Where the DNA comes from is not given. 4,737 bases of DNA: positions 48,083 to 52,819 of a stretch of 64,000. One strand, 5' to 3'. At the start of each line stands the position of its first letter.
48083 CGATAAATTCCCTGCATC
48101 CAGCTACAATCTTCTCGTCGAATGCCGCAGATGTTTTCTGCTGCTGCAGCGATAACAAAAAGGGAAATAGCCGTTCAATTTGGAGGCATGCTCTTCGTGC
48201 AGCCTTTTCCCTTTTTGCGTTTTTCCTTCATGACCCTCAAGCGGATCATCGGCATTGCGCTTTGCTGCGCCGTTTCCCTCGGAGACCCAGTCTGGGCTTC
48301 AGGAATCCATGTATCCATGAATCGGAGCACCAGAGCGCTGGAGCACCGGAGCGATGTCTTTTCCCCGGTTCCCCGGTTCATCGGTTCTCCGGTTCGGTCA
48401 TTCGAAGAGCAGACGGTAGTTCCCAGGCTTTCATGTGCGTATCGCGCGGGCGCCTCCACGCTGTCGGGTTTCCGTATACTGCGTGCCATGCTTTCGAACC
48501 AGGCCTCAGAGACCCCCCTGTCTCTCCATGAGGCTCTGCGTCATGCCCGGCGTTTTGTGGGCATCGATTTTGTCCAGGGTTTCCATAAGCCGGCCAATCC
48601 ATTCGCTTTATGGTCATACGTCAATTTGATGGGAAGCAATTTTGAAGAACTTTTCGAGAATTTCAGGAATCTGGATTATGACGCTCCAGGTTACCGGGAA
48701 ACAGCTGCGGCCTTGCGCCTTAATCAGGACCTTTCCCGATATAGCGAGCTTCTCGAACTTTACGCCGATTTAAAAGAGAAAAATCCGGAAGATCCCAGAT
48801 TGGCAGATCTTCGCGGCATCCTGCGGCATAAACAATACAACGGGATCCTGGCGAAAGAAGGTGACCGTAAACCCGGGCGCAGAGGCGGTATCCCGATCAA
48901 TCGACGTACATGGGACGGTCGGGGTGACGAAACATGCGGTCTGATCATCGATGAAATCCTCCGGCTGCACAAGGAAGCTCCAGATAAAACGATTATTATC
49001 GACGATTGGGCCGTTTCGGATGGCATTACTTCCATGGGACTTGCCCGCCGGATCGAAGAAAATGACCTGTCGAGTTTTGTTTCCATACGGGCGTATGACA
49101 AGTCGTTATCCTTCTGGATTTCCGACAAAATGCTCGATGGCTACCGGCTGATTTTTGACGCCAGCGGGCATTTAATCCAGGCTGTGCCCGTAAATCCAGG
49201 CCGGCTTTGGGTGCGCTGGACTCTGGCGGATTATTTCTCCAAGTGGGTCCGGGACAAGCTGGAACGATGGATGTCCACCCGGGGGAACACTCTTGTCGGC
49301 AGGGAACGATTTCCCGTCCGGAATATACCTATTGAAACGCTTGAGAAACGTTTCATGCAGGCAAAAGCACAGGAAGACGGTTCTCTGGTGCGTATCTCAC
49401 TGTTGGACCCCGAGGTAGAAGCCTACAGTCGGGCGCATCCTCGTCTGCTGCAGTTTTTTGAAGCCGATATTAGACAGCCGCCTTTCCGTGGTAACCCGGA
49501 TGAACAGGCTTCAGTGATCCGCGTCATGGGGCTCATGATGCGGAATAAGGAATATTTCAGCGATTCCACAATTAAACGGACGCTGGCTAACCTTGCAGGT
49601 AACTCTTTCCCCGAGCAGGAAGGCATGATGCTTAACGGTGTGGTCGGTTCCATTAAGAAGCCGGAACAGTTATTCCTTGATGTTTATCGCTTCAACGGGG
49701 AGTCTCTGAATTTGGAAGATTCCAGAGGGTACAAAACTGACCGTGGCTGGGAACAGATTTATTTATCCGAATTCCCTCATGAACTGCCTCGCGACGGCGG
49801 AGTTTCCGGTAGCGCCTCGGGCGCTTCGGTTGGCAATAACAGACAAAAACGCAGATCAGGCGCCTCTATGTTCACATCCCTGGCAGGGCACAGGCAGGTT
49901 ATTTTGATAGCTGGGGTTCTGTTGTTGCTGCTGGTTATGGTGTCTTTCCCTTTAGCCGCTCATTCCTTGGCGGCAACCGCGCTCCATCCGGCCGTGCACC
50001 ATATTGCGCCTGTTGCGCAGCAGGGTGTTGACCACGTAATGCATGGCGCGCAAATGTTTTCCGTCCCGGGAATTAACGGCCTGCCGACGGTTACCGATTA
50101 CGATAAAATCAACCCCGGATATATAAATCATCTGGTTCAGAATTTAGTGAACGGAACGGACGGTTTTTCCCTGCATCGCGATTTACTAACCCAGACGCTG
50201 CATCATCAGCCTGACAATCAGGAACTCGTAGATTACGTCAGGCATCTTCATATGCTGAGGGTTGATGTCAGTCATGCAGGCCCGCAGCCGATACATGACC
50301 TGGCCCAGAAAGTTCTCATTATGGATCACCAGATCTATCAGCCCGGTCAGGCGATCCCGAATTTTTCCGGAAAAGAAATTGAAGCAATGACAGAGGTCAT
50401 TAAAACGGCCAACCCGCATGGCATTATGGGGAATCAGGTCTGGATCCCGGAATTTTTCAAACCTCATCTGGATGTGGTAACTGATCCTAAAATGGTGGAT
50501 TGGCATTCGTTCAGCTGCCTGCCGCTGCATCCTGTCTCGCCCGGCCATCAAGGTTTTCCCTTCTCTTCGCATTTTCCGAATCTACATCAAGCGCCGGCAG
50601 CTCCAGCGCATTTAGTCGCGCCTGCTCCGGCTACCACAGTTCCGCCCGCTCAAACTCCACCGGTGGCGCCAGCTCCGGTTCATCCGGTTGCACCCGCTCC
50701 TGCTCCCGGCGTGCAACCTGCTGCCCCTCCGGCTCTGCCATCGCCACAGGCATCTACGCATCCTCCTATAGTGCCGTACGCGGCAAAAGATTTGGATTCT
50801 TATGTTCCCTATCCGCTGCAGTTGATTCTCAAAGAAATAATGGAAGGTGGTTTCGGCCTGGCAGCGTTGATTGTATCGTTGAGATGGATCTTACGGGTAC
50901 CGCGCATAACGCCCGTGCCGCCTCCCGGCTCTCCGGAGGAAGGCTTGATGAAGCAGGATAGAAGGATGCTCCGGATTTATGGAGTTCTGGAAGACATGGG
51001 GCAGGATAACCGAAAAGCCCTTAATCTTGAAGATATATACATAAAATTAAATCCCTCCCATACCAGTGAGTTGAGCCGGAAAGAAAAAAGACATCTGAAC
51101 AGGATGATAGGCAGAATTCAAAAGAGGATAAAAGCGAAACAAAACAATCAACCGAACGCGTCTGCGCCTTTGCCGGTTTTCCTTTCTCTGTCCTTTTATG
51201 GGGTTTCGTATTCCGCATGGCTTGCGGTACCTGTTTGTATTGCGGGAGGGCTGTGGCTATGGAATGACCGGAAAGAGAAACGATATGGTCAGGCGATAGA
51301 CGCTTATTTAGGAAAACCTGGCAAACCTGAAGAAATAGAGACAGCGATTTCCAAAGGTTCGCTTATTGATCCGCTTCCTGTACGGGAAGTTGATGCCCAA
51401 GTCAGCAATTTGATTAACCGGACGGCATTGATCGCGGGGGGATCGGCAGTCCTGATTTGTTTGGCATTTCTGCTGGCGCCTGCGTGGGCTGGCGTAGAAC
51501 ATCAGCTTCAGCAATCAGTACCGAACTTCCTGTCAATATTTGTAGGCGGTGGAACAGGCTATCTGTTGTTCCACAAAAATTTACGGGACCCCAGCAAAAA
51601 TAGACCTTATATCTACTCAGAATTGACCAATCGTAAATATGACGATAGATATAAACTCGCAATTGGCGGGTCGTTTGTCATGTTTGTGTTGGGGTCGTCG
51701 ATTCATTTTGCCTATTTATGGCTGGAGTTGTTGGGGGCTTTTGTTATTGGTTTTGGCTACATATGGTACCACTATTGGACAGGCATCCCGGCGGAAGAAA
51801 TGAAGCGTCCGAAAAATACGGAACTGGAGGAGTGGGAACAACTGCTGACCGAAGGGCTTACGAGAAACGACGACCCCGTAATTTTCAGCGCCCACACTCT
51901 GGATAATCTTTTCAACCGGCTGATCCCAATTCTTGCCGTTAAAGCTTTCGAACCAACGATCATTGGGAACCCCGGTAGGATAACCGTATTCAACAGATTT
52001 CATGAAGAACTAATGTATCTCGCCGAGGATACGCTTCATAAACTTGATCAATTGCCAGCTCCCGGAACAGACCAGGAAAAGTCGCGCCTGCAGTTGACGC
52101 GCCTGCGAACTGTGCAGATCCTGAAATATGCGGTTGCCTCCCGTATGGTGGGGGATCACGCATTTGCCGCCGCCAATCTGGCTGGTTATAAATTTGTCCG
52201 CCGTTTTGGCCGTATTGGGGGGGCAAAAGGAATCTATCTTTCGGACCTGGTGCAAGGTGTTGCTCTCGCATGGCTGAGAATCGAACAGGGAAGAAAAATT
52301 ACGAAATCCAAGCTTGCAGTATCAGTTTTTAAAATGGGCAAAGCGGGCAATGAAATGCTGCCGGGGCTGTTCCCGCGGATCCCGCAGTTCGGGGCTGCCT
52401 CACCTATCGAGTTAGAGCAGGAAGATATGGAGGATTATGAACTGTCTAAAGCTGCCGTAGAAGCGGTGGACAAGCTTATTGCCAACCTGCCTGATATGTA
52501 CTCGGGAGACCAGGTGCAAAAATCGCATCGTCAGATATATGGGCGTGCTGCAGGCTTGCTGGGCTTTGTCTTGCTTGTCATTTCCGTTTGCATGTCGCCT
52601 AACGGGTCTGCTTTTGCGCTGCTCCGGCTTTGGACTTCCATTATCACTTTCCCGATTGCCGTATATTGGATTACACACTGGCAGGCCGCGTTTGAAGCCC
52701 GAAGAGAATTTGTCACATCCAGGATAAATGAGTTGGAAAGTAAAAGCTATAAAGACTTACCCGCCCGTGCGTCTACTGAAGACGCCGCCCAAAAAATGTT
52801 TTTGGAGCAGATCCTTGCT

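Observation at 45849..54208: Response-regulator direct-repeat site driving an unknown 682-aa protein and a 2028-aa multi-pass membrane protein, directly downstream of phoB-DUF47-pitA-phoR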

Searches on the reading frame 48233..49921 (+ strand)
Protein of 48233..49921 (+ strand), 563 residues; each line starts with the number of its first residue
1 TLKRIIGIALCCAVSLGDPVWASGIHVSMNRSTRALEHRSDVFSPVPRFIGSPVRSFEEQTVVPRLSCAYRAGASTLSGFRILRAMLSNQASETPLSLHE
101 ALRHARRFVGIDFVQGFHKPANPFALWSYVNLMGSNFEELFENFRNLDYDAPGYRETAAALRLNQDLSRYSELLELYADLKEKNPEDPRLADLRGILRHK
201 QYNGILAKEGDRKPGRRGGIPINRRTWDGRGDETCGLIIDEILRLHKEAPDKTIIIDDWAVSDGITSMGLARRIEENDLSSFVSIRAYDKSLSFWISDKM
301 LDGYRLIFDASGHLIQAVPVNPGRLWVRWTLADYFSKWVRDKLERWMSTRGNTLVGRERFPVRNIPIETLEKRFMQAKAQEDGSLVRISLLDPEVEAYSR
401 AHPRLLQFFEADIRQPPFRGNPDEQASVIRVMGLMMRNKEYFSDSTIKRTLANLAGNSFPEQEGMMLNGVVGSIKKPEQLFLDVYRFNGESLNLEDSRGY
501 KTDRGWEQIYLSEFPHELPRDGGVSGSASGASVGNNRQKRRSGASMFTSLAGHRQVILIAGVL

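Call 11: find_homologous_proteins(query=window:48233-49921:+)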
Query window:48233-49921:+: 8000 candidates shared short words with the query, none scored E <= 0.001.

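Call 35: search_protein_families(library=pfam, proteins=[window:48302-49891:+], max_evalue=10)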
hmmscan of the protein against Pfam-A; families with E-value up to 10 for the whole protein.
window:48302-49891:+ (530 aa): 0 families

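Call 47: search_solved_structures(query=window:48302-49891:+, max_evalue=10)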
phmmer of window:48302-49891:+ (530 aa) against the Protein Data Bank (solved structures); distinct sequences matched with E-value up to 10: 3.
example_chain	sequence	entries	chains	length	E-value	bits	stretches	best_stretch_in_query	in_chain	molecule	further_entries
5orm_A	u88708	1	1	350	1.4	10.7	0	208-253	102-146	cPPR-Telo1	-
5orq_A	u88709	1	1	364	1.5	10.6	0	208-253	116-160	cPPR-Telo1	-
4pjq_A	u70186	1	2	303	1.9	10.3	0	221-227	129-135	Pentatricopeptide repeat protein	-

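Call 63: predict_structure(protein=window:48302-49891:+)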
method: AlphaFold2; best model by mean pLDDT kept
length: 530 residues; sequences in the alignment: 1
mean_pLDDT: 41.2   pTM: 0.27
mean pLDDT of the five models: 41.2, 38.0, 37.5, 35.7, 31.3
residues with pLDDT >= 90: 0; 70-90: 31; 50-70: 115; < 50: 384
segments of 3 or more residues with pLDDT < 50: 1-148, 172-207, 235-244, 263-397, 417-419, 467-478, 492-530
pLDDT, mean of each block of 10 residues (from residue 1): 25 24 24 24 24 36 35 36 30 29 33 31 29 29 41 70 71 40 25 39 45 71 74 48 53 70 34 27 35 32 33 38 39 33 42 36 34 43 36 42 58 53 58 55 53 64 51 42 61 35 29 31 34
secondary structure, 60 per line:
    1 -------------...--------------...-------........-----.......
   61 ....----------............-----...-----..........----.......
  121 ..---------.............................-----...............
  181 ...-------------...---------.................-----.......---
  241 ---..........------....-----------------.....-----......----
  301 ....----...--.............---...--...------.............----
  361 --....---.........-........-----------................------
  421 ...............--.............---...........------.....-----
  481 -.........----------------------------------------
elements in order: H41-48 H54-64 H75-86 H100-109 H114-122 H132-160 H166-183 E197-199 H209-225 E231-234 H244-253 E260-263 E281-285 E291-296 E301-304 H314-326 E330-332 E335-337 H344-356 E363-366 H370-378 H380-387 H399-414 H421-435 H438-450 H454-464 H471-475 H482-490

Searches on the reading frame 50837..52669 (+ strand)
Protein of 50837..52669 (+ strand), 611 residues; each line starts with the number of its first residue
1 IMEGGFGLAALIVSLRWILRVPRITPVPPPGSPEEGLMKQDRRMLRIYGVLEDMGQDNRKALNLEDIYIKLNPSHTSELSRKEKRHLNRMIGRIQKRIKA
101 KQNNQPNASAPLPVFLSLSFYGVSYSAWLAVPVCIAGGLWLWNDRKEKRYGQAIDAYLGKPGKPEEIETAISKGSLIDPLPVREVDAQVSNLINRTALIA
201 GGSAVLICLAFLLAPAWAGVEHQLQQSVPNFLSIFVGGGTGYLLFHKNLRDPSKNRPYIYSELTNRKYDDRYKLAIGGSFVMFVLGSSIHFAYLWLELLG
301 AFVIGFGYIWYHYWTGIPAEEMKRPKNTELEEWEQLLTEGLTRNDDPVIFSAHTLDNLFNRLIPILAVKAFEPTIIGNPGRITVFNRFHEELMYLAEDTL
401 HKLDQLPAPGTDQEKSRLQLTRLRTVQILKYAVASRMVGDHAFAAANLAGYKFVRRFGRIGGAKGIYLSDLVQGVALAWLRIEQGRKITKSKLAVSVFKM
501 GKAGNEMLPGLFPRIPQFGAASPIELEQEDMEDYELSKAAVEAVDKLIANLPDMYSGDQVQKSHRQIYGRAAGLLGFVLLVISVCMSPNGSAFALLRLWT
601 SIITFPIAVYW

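Call 49: search_solved_structures(query=window:50837-52669:+, max_evalue=10)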
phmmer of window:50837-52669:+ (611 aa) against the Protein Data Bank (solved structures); distinct sequences matched with E-value up to 10: 6.
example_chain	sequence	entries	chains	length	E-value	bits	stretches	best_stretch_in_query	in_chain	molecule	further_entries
7m7i_B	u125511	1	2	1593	0.15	13.7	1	396-468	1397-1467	EryAI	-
7m7j_B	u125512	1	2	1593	0.15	13.7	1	396-468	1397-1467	EryAI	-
7m7f_B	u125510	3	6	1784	0.19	13.4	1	396-468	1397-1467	EryAI,6-deoxyerythronolide-B synthase EryA3, modules 5 and 6 chimera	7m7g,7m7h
7m7e_B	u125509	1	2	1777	0.22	13.1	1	396-468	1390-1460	6-deoxyerythronolide-B synthase EryA2, modules 3 and 4,EryAI,6-deoxyerythronolide-B syntha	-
8tjn_B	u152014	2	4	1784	0.3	12.7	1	396-468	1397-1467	EryAI,6-deoxyerythronolide-B synthase EryA3, modules 5 and 6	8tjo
9bhy_A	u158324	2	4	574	1.5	10.4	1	520-580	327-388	2,3-dihydroxybenzoate-AMP ligase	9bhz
